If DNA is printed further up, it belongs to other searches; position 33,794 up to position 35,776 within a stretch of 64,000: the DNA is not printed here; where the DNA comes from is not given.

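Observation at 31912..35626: Two adjacent GT39/83-like (PMT/ArnT-type) membrane glycosyltransferases: candidate protein O-glycosylation or lipid-linked glycan system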

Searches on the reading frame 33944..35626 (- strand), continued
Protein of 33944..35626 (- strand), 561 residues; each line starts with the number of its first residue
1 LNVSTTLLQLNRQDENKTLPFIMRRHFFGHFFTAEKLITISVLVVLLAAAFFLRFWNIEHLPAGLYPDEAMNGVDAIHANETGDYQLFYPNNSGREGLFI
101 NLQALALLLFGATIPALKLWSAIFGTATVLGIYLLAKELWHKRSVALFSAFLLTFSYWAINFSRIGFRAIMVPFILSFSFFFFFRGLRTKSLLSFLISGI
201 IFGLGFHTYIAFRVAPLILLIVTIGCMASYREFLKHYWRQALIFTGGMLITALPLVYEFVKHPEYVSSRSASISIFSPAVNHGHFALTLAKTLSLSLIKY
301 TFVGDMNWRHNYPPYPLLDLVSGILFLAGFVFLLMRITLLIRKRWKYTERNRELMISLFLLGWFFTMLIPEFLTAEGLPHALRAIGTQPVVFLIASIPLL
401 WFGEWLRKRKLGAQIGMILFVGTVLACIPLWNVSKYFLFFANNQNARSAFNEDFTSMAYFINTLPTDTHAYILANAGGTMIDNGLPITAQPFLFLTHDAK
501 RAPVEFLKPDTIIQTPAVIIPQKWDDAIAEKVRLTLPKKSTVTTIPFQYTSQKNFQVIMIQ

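Call 41: fold_search(model_id=the predicted structure, library=pdb)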
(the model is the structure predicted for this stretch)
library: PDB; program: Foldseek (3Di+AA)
matches with E <= 10: 301; with E <= 0.001: 25
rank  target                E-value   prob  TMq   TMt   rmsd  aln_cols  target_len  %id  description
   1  7oci_F                2.4e-09  1.00  0.54  0.47  10.6       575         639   14  Cryo-EM structure of yeast Ost6p containing oligosaccharyltransferase complex (released 2022-02-16)
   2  8agc_A                5.9e-09  1.00  0.52  0.41  12.8       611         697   13  Structure of yeast oligosaccharylransferase complex with lipid-linked oligosaccharide and non-acceptor peptide bound (released 2022-12-07)
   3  6s7o_A                2.2e-08  1.00  0.52  0.44  12.2       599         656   12  Cryo-EM structure of human oligosaccharyltransferase complex OST-A (released 2019-12-18)
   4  6s7t_A                3.3e-08  1.00  0.55  0.44  11.2       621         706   12  Cryo-EM structure of human oligosaccharyltransferase complex OST-B (released 2019-12-18)
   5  8age_A                3.3e-08  1.00  0.52  0.44  11.1       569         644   13  Structure of yeast oligosaccharylransferase complex with acceptor peptide bound (released 2022-12-07)
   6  5gmy_A                3.3e-08  1.00  0.50  0.34  12.0       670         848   14  Crystal structure of the Archaeoglobus fulgidus oligosaccharyltransferase (O29867_ARCFU) tethered with an acceptor pep (released 2017-02-01)
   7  5f15                  4.9e-08  1.00  0.50  0.50  11.9       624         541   13  Crystal Structure of ArnT from Cupriavidus metallidurans bound to Undecaprenyl phosphate (released 2016-02-17)
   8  6ezn_F                5.4e-08  1.00  0.53  0.45  11.1       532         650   13  Cryo-EM structure of the yeast oligosaccharyltransferase (OST) complex (released 2018-01-17)
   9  8b6l_I                6.5e-08  1.00  0.49  0.40  12.1       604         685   12  Subtomogram average of the human Sec61-TRAP-OSTA-translocon (released 2022-12-07)
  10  8pn9_A                8.5e-08  1.00  0.51  0.43  11.7       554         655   13  Structure of human oligosaccharyltransferase OST-A complex bound to NGI-1 (released 2024-05-08)
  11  6c26_A                1.2e-07  1.00  0.51  0.44  12.1       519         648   12  The Cryo-EM structure of a eukaryotic oligosaccharyl transferase complex (released 2018-01-31)
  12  8agb_A                2.4e-07  1.00  0.54  0.46  11.9       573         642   12  Structure of yeast oligosaccharylransferase complex with lipid-linked oligosaccharide bound (released 2022-12-07)
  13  9n9j_I                2.4e-07  1.00  0.52  0.42  11.5       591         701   12  Structure of a GRP94 folding intermediate engaged with a CCDC134- and FKBP11-bound secretory translocon (released 2025-11-19)
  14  5ezm                  6.2e-07  1.00  0.49  0.49  12.1       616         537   12  Crystal Structure of ArnT from Cupriavidus metallidurans in the apo state (released 2016-02-17)
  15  3rce_A                4.4e-06  1.00  0.46  0.37   9.9       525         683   12  Bacterial oligosaccharyltransferase PglB (released 2011-06-15)
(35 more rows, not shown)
